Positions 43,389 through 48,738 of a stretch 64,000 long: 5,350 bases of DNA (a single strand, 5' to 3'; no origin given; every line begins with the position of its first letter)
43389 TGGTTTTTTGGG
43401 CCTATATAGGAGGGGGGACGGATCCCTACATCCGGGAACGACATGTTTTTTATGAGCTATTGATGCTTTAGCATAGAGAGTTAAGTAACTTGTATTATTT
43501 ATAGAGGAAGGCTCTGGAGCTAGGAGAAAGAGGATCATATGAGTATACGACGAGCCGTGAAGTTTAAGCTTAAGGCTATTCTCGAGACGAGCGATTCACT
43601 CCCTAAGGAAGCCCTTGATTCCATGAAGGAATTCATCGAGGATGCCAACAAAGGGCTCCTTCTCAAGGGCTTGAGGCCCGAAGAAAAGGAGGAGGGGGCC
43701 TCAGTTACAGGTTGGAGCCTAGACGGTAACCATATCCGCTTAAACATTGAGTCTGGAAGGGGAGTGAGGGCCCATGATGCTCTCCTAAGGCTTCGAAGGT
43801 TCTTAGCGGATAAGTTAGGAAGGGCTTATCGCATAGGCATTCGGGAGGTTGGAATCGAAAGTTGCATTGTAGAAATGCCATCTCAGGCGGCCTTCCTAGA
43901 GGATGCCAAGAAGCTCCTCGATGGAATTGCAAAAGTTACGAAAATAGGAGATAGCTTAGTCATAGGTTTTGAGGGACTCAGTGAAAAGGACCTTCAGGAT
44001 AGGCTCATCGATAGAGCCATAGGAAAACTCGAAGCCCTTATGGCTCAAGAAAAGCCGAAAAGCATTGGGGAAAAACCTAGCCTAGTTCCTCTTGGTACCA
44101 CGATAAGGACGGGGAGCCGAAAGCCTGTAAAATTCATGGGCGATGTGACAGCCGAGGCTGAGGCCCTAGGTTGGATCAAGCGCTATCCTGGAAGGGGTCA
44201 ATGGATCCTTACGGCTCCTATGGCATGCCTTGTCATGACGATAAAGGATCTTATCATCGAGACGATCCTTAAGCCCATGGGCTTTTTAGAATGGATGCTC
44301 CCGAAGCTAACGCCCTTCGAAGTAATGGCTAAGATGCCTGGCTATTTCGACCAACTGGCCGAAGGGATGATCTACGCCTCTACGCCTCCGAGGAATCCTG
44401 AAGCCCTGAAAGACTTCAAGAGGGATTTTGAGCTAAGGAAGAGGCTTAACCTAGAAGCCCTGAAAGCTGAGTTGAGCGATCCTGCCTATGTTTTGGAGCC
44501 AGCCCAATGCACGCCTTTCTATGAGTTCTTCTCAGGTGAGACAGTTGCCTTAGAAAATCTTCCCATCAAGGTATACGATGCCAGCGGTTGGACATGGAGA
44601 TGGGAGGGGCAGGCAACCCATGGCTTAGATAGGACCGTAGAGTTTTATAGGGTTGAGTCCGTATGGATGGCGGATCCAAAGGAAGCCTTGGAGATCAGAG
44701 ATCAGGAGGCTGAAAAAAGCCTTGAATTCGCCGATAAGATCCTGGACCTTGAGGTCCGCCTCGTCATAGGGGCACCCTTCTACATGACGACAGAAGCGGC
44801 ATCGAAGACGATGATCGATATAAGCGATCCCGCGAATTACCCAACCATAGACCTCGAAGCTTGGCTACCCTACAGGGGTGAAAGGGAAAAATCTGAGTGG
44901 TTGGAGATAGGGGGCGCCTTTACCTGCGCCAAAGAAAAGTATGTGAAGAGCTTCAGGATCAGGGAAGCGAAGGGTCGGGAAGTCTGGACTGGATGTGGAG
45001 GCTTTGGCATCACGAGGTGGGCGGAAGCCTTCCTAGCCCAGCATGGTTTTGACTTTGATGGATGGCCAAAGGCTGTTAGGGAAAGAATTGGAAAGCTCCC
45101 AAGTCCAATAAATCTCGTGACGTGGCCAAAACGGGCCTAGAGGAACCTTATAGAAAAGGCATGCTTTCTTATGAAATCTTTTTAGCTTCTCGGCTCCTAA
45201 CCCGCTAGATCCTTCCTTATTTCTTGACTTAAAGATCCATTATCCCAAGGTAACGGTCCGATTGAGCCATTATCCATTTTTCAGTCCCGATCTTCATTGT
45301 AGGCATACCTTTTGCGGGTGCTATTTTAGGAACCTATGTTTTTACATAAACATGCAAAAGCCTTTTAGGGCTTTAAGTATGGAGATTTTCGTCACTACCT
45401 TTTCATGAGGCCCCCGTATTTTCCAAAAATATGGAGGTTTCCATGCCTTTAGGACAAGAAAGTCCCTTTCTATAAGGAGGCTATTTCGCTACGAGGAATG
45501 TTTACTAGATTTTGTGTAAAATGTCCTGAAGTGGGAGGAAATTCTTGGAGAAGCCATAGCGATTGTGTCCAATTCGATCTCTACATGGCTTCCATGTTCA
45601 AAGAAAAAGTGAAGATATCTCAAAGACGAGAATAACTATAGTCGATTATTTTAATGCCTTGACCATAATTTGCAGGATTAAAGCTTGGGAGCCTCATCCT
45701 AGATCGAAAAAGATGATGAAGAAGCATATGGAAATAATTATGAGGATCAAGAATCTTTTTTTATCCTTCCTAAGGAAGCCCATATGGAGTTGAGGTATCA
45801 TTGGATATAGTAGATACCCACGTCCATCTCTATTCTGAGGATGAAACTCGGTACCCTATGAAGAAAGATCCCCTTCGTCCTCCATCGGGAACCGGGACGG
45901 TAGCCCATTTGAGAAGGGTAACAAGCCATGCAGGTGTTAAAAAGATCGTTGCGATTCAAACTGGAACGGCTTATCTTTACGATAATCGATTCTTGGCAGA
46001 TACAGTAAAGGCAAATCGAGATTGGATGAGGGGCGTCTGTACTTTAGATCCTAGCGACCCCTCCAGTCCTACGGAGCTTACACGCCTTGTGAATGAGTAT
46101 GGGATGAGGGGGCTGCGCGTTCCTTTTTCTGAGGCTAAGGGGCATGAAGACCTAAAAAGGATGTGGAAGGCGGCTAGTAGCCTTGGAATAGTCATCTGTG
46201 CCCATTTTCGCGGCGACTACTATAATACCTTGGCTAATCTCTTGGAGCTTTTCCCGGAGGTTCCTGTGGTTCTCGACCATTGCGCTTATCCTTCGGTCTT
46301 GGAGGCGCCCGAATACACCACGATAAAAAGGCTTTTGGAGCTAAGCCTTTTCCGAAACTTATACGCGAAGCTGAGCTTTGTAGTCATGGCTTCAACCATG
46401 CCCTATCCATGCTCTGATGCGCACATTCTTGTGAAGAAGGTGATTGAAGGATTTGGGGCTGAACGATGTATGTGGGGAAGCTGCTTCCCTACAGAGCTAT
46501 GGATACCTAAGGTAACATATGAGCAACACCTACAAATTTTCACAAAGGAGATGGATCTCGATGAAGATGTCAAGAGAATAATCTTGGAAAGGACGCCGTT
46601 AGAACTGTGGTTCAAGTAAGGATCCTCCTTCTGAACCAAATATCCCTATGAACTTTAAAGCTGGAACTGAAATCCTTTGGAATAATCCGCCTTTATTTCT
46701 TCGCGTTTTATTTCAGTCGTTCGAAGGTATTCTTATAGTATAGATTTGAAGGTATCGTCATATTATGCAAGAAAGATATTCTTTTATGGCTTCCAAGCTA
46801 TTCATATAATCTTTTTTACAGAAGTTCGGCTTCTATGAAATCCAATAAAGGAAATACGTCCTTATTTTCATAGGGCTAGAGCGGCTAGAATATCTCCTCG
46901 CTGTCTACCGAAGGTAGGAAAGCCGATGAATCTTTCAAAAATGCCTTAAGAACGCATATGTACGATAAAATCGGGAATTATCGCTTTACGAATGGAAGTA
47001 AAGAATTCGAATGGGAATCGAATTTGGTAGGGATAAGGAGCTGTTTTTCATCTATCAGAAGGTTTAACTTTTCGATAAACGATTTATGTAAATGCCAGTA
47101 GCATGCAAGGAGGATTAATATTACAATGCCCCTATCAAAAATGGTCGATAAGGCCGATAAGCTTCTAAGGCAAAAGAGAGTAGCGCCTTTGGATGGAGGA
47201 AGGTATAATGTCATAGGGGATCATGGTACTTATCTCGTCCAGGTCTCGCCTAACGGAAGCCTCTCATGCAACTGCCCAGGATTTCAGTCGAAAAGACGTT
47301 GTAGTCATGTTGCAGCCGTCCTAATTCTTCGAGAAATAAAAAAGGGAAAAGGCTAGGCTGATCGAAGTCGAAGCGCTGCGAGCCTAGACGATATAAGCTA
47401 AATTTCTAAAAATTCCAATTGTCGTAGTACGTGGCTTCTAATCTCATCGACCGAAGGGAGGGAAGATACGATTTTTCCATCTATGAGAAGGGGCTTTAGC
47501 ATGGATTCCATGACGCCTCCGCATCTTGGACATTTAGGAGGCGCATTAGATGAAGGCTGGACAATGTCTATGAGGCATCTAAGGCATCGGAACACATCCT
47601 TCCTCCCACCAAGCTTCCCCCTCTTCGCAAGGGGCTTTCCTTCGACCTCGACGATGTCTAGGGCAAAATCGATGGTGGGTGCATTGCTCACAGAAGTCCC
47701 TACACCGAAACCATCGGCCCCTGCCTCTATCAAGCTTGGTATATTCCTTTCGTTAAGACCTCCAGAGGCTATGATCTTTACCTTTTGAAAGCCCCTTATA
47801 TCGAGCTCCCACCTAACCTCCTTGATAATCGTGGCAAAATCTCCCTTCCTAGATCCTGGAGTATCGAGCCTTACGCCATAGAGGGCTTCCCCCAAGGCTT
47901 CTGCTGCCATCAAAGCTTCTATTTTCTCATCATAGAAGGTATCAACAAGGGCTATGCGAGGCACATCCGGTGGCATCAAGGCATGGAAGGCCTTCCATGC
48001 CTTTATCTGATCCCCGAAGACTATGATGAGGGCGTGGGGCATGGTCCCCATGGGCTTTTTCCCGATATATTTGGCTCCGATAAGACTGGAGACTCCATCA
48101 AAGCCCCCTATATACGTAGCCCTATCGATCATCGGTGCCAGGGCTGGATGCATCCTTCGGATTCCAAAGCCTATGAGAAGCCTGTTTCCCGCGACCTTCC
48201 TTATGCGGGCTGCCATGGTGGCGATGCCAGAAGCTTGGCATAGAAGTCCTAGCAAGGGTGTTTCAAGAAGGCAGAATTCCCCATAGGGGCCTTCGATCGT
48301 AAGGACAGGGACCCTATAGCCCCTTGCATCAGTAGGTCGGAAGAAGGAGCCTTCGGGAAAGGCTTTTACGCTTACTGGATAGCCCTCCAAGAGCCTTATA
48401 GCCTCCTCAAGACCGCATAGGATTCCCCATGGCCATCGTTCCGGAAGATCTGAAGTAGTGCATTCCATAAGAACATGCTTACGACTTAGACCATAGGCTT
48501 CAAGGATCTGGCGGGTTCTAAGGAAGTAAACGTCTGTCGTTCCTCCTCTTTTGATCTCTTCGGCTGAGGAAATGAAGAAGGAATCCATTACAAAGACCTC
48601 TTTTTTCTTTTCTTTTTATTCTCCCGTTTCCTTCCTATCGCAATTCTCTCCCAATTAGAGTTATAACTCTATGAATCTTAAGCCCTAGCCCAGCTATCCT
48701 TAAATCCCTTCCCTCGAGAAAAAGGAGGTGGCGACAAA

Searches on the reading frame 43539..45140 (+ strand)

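Call 63: search_protein_families(library=pfam, proteins=[window:43539-45140:+], max_evalue=0.00001)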
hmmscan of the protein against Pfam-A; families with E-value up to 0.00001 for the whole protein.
window:43539-45140:+ (533 aa): 2 families
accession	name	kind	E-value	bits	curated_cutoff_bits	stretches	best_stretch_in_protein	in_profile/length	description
PF18490.6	tRNA_bind_4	-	2.6e-40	138.4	25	1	7-168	1-159/162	tRNA-binding domain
PF00587.30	tRNA-synt_2b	-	1.2e-10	42.2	29.3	1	315-501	9-178/179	tRNA synthetase class II core domain (G, H, P, S and T)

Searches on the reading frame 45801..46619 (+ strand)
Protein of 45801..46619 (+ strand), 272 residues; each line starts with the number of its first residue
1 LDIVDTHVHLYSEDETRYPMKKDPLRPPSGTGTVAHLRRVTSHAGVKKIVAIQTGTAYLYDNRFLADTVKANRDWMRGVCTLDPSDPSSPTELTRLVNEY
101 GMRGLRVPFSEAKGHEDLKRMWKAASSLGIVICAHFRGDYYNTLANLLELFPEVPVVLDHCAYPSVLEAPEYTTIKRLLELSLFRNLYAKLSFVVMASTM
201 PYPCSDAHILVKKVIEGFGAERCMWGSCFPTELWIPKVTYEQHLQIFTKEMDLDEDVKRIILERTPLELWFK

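Call 64: search_protein_families(library=pfam, proteins=[window:45801-46619:+], max_evalue=0.00001)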
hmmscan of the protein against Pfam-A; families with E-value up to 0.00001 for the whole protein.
window:45801-46619:+ (272 aa): 1 family
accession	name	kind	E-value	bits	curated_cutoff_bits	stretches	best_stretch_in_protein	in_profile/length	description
PF04909.20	Amidohydro_2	-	2.4e-31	110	26.4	1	4-271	1-288/289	Amidohydrolase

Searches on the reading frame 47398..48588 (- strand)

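Call 64: search_protein_families(library=pfam, proteins=[window:47398-48588:-], max_evalue=0.00001)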
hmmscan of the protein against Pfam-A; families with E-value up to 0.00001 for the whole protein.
window:47398-48588:- (396 aa): 2 families
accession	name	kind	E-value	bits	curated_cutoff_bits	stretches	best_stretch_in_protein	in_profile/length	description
PF01729.25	QRPTase_C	-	2.2e-21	76.8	23.1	1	122-311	1-169/169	Quinolinate phosphoribosyl transferase, C-terminal domain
PF02749.22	QRPTase_N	-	1.9e-18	66.9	27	1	19-120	1-82/82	Quinolinate phosphoribosyl transferase, N-terminal domain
